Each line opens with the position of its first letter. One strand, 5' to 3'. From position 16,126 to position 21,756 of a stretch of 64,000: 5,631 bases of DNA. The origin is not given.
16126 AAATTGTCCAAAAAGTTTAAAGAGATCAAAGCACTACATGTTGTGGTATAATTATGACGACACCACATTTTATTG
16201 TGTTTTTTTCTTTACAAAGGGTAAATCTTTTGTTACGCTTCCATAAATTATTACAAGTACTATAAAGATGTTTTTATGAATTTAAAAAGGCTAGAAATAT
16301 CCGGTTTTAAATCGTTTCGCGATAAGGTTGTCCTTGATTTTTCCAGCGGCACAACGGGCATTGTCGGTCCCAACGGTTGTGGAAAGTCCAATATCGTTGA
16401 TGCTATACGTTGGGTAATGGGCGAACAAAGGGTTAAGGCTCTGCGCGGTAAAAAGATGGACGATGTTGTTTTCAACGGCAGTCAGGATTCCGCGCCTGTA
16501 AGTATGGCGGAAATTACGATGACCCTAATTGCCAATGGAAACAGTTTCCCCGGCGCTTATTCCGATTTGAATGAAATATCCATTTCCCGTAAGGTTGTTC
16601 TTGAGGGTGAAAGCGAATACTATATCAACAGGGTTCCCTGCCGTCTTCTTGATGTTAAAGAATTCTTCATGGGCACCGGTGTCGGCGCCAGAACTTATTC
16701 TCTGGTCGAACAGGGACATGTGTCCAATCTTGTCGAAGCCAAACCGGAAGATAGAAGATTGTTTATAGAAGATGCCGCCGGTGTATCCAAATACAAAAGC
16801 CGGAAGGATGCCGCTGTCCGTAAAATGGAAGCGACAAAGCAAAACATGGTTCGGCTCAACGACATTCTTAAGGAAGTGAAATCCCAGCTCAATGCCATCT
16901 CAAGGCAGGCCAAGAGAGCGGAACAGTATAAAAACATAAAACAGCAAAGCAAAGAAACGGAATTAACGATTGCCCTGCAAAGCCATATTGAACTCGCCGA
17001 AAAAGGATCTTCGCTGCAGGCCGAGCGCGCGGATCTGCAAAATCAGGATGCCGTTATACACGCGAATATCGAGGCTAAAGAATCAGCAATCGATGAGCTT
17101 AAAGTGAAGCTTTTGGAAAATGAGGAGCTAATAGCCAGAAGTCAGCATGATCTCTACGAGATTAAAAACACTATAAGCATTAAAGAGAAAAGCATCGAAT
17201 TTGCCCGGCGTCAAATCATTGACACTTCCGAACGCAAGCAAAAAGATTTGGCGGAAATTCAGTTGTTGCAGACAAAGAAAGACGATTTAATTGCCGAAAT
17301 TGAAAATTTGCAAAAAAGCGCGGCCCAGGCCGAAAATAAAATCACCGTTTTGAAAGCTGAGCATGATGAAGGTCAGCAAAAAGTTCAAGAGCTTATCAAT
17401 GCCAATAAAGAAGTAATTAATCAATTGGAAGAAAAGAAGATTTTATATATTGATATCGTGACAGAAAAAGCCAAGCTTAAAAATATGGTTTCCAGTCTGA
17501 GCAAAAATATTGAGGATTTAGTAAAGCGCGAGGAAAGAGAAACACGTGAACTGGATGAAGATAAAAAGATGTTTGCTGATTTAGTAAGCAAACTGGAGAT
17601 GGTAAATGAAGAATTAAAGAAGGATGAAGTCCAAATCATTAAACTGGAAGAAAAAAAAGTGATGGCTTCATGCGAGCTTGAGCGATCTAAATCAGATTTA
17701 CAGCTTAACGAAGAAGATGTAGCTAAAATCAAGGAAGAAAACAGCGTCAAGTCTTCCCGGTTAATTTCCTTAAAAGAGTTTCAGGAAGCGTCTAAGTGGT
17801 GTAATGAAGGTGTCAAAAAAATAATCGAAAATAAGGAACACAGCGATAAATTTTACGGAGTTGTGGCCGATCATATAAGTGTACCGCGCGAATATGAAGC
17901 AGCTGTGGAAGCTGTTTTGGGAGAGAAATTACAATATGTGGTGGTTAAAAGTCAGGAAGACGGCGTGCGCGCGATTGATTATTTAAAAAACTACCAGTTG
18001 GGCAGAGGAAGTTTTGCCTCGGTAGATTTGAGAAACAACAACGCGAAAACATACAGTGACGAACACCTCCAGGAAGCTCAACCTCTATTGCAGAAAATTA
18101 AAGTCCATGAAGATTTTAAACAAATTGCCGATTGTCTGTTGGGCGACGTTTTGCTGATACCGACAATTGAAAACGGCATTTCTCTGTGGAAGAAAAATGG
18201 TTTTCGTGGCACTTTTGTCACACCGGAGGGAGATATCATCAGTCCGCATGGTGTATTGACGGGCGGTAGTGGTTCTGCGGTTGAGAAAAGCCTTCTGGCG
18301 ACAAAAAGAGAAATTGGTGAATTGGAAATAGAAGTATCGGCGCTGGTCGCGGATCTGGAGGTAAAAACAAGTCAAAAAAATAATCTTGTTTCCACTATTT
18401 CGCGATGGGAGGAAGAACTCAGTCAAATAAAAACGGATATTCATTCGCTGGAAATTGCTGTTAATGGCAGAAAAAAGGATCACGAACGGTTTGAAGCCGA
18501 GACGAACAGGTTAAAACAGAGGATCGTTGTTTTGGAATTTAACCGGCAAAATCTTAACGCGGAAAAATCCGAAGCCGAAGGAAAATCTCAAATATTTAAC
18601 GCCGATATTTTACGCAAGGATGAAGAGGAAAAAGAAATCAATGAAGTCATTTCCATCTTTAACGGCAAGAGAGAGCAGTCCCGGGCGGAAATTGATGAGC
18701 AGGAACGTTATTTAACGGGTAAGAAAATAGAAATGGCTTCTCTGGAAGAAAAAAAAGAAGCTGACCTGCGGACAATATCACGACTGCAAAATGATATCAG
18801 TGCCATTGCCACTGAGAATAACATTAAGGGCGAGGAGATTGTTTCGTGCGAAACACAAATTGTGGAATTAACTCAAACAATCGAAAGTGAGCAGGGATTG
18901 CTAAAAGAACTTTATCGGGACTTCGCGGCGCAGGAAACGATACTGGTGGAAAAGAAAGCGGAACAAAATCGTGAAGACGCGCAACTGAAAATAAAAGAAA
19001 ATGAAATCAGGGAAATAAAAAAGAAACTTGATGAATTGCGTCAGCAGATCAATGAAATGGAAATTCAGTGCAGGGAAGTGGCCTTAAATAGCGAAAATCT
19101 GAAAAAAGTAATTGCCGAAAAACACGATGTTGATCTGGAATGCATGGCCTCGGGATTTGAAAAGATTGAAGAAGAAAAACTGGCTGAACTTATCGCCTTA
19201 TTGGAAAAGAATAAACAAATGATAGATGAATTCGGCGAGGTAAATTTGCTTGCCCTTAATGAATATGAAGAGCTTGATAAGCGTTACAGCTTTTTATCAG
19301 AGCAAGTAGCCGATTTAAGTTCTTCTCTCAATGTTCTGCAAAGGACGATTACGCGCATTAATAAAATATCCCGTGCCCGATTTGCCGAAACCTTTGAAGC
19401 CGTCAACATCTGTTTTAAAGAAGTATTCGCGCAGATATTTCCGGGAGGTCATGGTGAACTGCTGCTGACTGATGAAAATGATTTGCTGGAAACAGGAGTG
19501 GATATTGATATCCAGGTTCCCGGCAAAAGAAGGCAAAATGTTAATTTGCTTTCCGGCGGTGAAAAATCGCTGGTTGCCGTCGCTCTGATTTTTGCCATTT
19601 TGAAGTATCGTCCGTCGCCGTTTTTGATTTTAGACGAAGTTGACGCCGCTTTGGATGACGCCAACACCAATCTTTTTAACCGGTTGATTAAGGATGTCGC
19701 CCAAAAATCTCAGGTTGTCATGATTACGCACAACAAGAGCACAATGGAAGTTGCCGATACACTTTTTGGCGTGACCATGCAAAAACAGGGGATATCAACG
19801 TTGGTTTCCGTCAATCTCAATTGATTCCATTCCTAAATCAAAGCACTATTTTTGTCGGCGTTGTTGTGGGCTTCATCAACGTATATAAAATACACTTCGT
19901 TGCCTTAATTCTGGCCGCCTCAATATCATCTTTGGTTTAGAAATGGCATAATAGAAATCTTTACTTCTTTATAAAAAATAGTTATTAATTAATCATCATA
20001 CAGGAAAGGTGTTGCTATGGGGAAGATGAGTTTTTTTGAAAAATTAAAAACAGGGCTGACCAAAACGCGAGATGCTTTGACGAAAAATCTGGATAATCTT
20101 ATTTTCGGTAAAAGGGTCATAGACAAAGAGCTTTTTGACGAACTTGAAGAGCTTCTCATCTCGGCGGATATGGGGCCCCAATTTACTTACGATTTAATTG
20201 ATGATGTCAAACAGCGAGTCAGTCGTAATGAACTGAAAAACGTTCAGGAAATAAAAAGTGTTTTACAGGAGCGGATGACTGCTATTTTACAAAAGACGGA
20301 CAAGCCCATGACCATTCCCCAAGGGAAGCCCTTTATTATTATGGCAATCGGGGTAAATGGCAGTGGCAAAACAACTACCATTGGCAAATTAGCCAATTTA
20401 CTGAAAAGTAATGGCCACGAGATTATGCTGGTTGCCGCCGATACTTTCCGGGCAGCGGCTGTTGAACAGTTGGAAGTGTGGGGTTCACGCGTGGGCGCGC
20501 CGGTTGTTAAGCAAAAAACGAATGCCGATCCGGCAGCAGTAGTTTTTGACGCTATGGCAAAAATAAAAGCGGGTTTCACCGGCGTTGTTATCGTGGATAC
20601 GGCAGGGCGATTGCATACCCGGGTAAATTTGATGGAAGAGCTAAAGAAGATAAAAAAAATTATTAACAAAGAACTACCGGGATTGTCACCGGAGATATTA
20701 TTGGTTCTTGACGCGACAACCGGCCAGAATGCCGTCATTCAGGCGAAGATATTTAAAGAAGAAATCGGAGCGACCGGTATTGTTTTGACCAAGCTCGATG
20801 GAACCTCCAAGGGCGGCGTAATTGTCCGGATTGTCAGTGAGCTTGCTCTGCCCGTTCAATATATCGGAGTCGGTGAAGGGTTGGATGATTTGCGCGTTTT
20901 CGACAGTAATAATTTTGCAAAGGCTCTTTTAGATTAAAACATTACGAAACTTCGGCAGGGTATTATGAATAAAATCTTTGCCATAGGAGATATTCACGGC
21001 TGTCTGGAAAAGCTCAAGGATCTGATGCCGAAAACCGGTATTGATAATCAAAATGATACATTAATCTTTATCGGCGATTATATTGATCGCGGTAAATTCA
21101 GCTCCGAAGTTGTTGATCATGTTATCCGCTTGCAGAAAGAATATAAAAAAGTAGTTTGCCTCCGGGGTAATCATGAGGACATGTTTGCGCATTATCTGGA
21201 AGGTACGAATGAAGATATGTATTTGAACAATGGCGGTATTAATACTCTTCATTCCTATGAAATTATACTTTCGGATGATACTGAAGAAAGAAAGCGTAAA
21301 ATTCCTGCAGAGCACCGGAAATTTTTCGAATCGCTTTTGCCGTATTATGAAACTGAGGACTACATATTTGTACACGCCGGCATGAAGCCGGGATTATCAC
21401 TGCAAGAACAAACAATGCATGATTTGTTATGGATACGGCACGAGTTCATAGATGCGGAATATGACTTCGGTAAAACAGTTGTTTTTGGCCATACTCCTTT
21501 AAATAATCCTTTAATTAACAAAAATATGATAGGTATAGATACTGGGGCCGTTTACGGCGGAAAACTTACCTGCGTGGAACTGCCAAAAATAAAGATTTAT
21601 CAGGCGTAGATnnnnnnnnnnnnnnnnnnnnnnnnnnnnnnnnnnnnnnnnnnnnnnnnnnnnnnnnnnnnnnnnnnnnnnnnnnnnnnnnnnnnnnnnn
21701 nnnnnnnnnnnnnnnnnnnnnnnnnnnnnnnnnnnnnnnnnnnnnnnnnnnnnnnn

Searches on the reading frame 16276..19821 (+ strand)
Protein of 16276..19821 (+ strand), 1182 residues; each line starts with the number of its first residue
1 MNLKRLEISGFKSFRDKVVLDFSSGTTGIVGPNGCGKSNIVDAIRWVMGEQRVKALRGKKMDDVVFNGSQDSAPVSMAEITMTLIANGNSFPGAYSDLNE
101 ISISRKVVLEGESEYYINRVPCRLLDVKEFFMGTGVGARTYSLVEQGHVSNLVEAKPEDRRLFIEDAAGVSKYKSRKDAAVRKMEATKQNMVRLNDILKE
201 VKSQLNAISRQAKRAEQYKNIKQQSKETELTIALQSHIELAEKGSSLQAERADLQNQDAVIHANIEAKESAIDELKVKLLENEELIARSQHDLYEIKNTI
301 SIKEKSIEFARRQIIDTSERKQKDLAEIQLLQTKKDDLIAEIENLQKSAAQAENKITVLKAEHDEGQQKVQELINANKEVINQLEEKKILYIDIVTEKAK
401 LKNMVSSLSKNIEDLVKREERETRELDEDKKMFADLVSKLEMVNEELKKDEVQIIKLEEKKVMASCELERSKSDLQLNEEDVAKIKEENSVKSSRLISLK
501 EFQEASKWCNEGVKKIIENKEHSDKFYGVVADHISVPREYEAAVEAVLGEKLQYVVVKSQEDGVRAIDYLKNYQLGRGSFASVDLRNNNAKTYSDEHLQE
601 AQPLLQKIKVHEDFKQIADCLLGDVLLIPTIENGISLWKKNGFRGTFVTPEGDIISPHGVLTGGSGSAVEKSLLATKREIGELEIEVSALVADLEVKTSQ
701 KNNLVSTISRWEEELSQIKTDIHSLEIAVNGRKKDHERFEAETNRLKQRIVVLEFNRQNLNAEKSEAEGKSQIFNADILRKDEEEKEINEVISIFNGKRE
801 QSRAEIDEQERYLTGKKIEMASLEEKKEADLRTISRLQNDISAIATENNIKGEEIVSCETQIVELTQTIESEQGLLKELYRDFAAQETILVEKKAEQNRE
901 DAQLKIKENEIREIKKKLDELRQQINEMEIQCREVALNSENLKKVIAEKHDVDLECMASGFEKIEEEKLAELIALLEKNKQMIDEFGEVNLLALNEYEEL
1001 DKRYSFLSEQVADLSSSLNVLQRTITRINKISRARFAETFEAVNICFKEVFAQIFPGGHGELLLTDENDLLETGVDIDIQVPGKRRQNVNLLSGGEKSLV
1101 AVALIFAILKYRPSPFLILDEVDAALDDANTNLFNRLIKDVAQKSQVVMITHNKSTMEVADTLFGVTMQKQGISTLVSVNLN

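Call 50: search_protein_families(library=pfam, proteins=[window:16276-19821:+], max_evalue=0.00001)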
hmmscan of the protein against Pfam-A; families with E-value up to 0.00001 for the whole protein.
window:16276-19821:+ (1182 aa): 6 families
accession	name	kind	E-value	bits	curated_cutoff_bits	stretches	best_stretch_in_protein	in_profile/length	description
PF02463.25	SMC_N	-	4.7e-58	196.7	40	1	3-1175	2-220/220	RecF/RecN/SMC N terminal domain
PF06470.18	SMC_hinge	-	1.1e-25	90.8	22.5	1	525-637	3-115/116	SMC proteins Flexible Hinge Domain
PF13175.12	AAA_15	-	2.1e-11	44.5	32.1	1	1-417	1-291/374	AAA ATPase domain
PF13304.12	AAA_21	-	2.8e-11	44.5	27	0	1083-1154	229-300/304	AAA domain, putative AbiEii toxin, Type IV TA system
PF13476.12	AAA_23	-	3.3e-10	41.4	27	1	5-319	1-177/201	AAA domain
PF13555.12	AAA_29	-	2.7e-06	27.5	27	1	3-48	1-46/61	P-loop containing region of AAA domain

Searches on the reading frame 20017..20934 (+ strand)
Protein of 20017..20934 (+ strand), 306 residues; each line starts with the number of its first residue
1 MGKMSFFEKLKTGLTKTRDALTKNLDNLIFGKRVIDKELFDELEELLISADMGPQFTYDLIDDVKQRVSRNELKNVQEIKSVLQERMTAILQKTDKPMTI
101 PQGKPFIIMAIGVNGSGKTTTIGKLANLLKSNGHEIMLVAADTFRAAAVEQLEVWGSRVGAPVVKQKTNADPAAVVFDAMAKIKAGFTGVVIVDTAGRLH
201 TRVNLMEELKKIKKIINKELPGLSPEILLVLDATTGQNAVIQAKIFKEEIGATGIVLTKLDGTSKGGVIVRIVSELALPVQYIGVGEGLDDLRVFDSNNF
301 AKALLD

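Call 50: search_protein_families(library=pfam, proteins=[window:20017-20934:+], max_evalue=0.00001)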
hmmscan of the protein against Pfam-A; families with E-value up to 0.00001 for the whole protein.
window:20017-20934:+ (306 aa): 3 families
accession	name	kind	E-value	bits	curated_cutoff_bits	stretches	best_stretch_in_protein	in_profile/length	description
PF00448.28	SRP54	-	1e-73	247.7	22.7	1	105-305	1-195/196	SRP54-type protein, GTPase domain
PF02881.24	SRP54_N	-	1.5e-13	51.2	22.4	1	21-86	1-74/75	SRP54-type protein, helical bundle domain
PF13604.12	AAA_30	-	5.4e-06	26.7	27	1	107-202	20-103/191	AAA domain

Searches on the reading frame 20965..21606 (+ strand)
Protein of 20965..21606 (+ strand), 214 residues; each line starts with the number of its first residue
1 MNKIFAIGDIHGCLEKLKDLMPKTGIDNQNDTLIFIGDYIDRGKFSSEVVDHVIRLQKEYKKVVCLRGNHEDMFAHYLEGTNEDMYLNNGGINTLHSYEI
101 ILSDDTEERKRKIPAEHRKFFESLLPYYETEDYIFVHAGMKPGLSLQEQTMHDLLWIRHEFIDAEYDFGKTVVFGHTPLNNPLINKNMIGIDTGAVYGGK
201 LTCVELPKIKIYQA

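Call 50: search_protein_families(library=pfam, proteins=[window:20965-21606:+], max_evalue=0.00001)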
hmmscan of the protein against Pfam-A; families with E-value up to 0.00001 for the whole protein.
window:20965-21606:+ (214 aa): 1 family
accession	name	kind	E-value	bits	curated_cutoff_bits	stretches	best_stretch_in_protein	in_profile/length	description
PF00149.33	Metallophos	-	1.4e-19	71.7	21.5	1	3-180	2-159/191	Calcineurin-like phosphoesterase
